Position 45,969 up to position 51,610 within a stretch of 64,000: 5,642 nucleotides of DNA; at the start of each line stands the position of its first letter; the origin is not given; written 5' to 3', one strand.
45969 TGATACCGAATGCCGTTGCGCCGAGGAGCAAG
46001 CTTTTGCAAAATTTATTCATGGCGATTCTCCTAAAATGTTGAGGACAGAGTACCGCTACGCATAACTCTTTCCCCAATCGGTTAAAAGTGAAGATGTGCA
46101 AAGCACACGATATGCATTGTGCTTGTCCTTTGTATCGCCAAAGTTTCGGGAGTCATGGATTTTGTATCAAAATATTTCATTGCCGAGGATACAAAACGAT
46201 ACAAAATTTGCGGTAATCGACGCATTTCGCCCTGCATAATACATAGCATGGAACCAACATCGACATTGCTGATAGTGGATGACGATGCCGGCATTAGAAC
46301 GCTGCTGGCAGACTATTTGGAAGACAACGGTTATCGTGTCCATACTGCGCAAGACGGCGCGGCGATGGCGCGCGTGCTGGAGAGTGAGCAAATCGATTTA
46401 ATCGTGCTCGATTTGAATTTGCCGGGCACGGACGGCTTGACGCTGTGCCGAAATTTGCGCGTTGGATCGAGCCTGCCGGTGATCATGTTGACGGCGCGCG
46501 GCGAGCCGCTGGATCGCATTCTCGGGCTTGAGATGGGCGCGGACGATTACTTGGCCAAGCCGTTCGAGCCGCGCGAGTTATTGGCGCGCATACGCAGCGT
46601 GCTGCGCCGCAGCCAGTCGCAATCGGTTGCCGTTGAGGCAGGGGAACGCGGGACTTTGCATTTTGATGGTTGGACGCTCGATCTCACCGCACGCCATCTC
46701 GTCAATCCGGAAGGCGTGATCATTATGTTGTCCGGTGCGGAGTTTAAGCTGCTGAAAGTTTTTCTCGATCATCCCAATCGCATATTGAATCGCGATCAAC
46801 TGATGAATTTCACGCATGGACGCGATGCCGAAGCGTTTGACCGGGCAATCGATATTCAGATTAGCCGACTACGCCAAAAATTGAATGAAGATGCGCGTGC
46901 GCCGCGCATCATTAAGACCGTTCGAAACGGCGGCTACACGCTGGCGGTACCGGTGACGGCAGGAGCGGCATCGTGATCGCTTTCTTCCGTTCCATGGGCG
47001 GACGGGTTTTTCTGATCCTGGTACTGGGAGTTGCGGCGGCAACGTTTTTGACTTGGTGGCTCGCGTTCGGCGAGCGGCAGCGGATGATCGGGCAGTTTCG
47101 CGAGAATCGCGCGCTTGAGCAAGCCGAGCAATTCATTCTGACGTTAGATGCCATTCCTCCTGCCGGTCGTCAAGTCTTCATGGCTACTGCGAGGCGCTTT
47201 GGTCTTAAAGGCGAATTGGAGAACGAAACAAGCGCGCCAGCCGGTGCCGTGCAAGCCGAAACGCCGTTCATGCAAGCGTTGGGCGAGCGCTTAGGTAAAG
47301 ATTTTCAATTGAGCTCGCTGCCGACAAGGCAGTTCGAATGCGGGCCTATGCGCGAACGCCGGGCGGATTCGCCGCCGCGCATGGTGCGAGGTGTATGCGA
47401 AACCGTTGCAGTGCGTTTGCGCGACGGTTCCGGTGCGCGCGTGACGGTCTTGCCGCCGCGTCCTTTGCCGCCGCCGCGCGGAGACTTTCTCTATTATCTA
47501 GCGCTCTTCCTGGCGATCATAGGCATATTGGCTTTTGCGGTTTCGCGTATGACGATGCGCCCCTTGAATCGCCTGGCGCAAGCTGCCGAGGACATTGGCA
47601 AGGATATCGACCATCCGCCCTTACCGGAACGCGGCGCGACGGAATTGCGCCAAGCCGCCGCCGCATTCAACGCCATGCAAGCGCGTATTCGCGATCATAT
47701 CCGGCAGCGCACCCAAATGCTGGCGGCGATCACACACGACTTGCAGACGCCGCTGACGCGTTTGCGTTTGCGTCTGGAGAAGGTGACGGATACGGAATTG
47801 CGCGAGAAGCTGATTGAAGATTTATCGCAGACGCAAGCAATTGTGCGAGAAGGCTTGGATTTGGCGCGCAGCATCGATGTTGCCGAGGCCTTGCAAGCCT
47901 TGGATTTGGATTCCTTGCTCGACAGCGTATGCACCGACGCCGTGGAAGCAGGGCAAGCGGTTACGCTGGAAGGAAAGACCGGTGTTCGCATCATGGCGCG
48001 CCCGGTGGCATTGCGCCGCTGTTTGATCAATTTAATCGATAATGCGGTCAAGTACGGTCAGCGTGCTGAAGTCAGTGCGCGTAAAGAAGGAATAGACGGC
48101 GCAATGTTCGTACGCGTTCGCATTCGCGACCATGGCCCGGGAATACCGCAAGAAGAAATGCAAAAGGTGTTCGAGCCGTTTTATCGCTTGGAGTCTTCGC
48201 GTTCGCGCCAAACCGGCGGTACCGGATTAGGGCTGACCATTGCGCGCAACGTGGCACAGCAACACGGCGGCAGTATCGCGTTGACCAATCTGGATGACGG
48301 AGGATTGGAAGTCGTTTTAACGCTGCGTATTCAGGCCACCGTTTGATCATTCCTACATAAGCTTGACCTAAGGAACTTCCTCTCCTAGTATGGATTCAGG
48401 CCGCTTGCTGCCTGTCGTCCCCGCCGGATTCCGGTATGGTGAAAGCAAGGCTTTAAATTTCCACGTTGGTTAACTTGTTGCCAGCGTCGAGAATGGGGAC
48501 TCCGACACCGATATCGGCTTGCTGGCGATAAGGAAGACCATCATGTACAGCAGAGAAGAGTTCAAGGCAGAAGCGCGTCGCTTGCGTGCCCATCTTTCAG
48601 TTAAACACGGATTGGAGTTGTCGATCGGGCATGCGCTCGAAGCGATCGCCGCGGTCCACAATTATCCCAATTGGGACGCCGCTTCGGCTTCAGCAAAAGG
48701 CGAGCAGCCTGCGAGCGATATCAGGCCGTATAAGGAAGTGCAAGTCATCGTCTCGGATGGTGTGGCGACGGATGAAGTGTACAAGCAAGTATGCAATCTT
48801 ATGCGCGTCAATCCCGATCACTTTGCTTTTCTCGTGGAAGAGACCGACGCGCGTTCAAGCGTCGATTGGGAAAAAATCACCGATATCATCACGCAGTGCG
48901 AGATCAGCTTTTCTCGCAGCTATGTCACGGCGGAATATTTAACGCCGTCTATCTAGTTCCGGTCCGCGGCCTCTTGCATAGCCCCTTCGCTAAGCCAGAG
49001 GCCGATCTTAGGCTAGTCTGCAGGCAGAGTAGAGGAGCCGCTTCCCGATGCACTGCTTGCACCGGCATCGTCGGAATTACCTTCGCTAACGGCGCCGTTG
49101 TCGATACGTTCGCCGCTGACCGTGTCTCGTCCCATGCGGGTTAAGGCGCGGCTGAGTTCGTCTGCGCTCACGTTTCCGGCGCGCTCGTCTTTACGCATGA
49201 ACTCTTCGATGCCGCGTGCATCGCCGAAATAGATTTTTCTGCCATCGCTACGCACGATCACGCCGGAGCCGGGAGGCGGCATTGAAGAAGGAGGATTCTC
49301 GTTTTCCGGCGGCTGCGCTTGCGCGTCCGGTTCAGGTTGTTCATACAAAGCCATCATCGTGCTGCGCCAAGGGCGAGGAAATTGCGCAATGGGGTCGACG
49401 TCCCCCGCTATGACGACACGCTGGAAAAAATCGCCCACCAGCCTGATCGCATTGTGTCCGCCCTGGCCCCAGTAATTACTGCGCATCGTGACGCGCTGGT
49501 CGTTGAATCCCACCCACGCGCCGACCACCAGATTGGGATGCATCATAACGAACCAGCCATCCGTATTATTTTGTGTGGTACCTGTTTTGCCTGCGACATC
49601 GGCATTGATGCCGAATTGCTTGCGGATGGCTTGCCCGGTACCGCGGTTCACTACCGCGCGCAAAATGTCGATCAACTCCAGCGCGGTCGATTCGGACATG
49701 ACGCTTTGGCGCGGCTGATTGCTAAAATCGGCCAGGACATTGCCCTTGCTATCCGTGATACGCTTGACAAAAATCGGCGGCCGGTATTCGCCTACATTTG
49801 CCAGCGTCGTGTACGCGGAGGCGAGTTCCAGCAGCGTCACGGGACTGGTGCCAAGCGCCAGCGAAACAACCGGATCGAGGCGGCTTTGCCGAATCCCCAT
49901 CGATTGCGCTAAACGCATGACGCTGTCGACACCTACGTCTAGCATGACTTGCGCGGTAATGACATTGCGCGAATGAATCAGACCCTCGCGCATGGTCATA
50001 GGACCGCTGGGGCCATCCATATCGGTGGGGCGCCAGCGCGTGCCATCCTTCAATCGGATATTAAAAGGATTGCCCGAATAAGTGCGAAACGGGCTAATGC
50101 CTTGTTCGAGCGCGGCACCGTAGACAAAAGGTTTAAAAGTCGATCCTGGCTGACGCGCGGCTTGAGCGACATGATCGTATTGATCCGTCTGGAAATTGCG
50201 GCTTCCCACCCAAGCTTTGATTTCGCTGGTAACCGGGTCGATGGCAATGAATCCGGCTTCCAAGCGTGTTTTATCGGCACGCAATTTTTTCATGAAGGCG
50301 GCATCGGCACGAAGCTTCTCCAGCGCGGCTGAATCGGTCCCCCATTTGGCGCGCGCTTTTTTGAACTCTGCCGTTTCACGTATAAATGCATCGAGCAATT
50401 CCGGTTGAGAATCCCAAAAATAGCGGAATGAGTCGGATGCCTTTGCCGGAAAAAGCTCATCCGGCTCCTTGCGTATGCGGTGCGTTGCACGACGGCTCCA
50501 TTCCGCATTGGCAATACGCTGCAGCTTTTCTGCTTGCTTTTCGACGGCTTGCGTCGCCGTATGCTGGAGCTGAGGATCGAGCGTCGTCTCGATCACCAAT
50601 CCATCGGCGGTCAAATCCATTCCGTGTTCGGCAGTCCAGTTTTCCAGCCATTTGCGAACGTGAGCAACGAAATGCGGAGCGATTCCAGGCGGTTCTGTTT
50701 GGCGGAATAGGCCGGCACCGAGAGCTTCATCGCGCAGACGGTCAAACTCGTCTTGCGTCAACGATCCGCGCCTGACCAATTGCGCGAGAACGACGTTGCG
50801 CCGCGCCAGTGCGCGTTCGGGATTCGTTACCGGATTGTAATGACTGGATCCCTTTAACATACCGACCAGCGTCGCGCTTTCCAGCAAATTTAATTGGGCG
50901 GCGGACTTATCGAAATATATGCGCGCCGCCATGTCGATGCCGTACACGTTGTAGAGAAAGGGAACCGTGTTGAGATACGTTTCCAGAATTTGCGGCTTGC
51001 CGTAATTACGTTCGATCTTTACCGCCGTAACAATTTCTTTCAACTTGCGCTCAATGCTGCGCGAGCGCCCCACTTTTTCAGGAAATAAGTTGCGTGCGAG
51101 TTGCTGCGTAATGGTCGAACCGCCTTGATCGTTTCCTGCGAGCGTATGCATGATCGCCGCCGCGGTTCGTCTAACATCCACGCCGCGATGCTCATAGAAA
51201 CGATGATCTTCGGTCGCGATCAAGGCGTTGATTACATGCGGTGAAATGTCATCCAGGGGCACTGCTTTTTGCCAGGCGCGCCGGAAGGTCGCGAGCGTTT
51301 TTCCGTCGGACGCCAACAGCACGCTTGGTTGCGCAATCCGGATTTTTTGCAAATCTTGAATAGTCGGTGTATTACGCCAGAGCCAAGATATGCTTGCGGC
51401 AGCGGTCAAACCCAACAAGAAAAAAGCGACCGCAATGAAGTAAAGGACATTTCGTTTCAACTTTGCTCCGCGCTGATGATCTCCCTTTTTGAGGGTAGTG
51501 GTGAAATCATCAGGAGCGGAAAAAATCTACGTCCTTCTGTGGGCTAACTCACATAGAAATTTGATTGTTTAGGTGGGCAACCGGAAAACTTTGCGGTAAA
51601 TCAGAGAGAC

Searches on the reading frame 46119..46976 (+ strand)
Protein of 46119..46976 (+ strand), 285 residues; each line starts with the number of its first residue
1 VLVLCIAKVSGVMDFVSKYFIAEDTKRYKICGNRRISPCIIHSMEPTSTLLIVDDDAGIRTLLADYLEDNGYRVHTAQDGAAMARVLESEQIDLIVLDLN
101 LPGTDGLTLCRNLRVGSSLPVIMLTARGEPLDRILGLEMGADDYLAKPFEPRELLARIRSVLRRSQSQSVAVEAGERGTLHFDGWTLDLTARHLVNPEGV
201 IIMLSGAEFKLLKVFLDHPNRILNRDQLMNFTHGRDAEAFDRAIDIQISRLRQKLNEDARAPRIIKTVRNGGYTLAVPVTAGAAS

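Call 31: search_protein_families(library=ncbifam, proteins=[window:46119-46976:+], max_evalue=1e-10)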
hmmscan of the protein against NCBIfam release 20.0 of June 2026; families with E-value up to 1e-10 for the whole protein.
window:46119-46976:+ (285 aa): 73 families (the best 25 are shown)
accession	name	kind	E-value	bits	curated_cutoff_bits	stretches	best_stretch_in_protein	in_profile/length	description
NF007005.1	PRK09468.1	equivalog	1.7e-78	263.3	331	1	47-275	3-231/237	osmolarity response regulator transcription factor OmpR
NF008034.0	PRK10766.1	equivalog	4.5e-63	212.8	275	1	49-279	4-230/231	two-component system response regulator TorR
NF008378.0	PRK11173.1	equivalog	1.1e-62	211.4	334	1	47-275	3-232/238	two-component system response regulator ArcA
NF010430.0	PRK13856.1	equivalog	2.9e-60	204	344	1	50-279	4-231/241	two-component response regulator VirG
NF045944.1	ResRegRpaBCyano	equivalog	6.3e-60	202.4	330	1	51-275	1-227/229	response regulator transcription factor RpaB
TIGR02154.1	PhoB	equivalog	7.9e-59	198.7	296.2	1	48-275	3-225/226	phosphate regulon transcriptional regulator PhoB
NF008296.0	PRK11083.1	equivalog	9e-56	188.8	273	1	48-276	4-226/228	two-component system response regulator CreB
NF040689.1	MtrAB_MtrA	equivalog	1.5e-54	184.6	300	1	50-274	1-217/219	MtrAB system response regulator MtrA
NF007982.1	PRK10710.1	equivalog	3.1e-53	180.8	380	1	46-274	6-226/235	envelope stress response regulator BaeR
NF041733.1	resp_reg_CseB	equivalog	5.1e-52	176.5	350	1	49-275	2-226/228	two-component system response regulator CseB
NF008199.0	PRK10955.1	equivalog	1.8e-51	175.3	341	1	49-275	3-228/232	envelope stress response regulator transcription factor CpxR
NF007977.0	PRK10701.1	equivalog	5.1e-51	173.5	330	1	49-276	3-234/241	two-component system response regulator RstA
NF040534.1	resp_reg_YycF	equivalog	9.4e-50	169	340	1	49-275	2-227/231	response regulator YycF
NF033117.2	vanR_ACDEGLN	exception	7.9e-49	166.3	350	1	50-275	1-225/226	VanR-ABDEGLN family response regulator transcription factor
NF007546.0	PRK10161.1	equivalog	6.2e-48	163.4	471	1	50-275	5-225/229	phosphate response regulator transcription factor PhoB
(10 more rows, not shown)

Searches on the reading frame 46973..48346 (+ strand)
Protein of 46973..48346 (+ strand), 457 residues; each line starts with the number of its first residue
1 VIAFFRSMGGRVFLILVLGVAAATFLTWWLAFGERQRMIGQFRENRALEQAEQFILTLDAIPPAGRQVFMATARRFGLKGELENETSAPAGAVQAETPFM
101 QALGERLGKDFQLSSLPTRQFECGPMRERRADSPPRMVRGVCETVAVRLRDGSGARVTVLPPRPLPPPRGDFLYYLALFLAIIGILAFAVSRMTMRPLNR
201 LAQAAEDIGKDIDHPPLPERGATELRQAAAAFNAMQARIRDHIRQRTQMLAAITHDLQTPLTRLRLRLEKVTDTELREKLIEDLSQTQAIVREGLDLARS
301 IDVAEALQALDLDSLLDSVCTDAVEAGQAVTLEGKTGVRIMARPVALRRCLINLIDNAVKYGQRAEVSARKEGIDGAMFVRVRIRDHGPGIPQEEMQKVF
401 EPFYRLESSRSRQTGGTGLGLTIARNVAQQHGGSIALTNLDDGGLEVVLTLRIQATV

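Call 31: search_protein_families(library=ncbifam, proteins=[window:46973-48346:+], max_evalue=1e-10)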
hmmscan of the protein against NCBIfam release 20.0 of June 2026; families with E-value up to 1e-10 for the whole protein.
window:46973-48346:+ (457 aa): 57 families (the best 25 are shown)
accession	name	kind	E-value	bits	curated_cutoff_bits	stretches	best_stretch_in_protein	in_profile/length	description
NF007004.0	PRK09467.1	equivalog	2.8e-60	204.4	415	1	173-453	160-436/440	two-component system sensor histidine kinase EnvZ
NF007007.0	PRK09470.1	equivalog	7.7e-44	150.3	486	1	188-454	186-460/463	envelope stress sensor histidine kinase CpxA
NF007898.0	PRK10604.1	equivalog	4e-39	135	478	1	180-454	142-424/433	two-component system sensor histidine kinase RstB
TIGR01386.1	cztS_silS_copS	subfamily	3.8e-38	131.6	292.55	1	176-443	170-448/457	heavy metal sensor histidine kinase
NF045900.1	HisKinCpxALeg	equivalog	4.1e-36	124.7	800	1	178-452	160-450/451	two-component system sensor histidine kinase CpxA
TIGR02966.1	phoR_proteo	equivalog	4.9e-34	117.8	334.2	1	244-437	112-319/333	phosphate regulon sensor histidine kinase PhoR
NF008312.0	PRK11100.1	equivalog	7.8e-34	117.3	356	1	173-454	185-475/477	two-component system sensor histidine kinase CreC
NF012163.2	BaeS_SmeS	equivalog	1.4e-33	116.5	500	1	175-451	171-456/457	sensor histidine kinase efflux regulator BaeS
NF033092.0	HK_WalK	equivalog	1.2e-31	110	725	1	244-451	370-592/594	cell wall metabolism sensor histidine kinase WalK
NF040691.1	MtrAB_MtrB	equivalog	1.4e-31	110.1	450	1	176-451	194-490/507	MtrAB system histidine kinase MtrB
NF046044.1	PnpS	equivalog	1.2e-30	106.8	400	1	238-451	162-389/390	two-component system histidine kinase PnpS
NF012226.0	AdeS_HK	equivalog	1.2e-30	106.8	500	1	181-442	70-343/353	two-component sensor histidine kinase AdeS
NF007837.0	PRK10549.1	equivalog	1.3e-27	96.6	603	1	176-455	172-460/466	envelope stress sensor histidine kinase BaeS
NF041735.1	hist_kin_RppB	equivalog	8.6e-26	90.7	400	1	234-440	205-426/438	two-component system sensor histidine kinase RppB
NF007345.0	PRK09835.1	subfamily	2.2e-25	89.2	423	1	180-439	196-467/482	Cu(+)/Ag(+) sensor histidine kinase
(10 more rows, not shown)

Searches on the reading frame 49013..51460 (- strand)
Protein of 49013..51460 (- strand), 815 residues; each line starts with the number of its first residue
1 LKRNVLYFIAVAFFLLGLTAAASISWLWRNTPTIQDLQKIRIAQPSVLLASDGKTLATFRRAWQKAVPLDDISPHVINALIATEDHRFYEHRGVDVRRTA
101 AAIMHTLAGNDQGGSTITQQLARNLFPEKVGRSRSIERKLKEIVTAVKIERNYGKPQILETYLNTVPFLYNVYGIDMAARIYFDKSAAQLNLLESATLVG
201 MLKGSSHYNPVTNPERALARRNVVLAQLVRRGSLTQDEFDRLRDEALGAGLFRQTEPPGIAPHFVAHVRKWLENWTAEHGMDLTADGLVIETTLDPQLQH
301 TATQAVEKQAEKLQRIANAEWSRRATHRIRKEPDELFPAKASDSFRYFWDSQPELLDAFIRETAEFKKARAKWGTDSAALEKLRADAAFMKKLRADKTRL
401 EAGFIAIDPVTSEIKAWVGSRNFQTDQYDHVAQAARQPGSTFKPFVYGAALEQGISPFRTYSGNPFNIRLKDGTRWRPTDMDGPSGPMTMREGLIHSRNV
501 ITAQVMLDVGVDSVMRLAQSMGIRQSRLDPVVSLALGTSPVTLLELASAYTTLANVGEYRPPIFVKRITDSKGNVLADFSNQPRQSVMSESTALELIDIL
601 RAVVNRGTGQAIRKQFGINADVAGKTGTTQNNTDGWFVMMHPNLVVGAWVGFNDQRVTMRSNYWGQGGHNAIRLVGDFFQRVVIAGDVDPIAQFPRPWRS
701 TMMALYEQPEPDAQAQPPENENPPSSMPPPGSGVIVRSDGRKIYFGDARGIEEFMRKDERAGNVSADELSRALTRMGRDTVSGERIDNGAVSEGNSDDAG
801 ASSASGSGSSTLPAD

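Call 31: search_protein_families(library=ncbifam, proteins=[window:49013-51460:-], max_evalue=1e-10)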
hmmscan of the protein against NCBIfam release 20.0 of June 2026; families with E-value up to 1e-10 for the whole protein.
window:49013-51460:- (815 aa): 14 families
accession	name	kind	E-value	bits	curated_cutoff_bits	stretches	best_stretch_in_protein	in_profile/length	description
TIGR02074.1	PBP_1a_fam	subfamily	6.5e-151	503.7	508.75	1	65-672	3-522/535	PBP1A family penicillin-binding protein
NF051885.1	tranpepglycosPbpC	equivalog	2.4e-111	373.3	900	2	399-658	323-573/632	multimodular transpeptidase-transglycosylase PbpC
TIGR02071.1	PBP_1b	equivalog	6.4e-108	361.8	717.75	2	65-317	148-399/729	penicillin-binding protein 1B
NF008643.0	PRK11636.1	equivalog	2.1e-92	310.8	1263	2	6-308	7-305/850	peptidoglycan glycosyltransferase/peptidoglycan DD-transpeptidase MrcA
TIGR02073.1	PBP_1c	equivalog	2.5e-91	307.4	494.2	2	46-315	12-269/728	penicillin-binding protein 1C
NF007061.0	PRK09506.1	equivalog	4.7e-80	269.5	1120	2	72-316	219-462/825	bifunctional glycosyl transferase/transpeptidase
NF038276.1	strep_PBP2A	exception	4.3e-78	263.3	1100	2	18-251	52-278/716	penicillin-binding protein PBP2A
NF011423.0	PRK14850.1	equivalog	2.1e-76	257.9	1275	2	72-317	165-409/764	penicillin-binding protein 1b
NF038272.1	strep_PBP1A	exception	8.6e-64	216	1075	2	9-301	14-307/658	penicillin-binding protein PBP1A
NF038274.1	strep_PBP1B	exception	3e-62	211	1225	2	387-658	364-641/745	penicillin-binding protein PBP1B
NF008414.0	PRK11240.1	equivalog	2.6e-50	171.3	1121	2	37-269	36-264/774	peptidoglycan glycosyltransferase PbpC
TIGR02070.1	mono_pep_trsgly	equivalog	1.8e-34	119.2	182.65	1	12-227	10-216/224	monofunctional biosynthetic peptidoglycan transglycosylase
NF010008.0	PRK13481.1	equivalog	7.3e-31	107.5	270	1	65-211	81-232/269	glycosyltransferase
TIGR03423.1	pbp2_mrdA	equivalog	1.7e-24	86.4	455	1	537-631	433-528/593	penicillin-binding protein 2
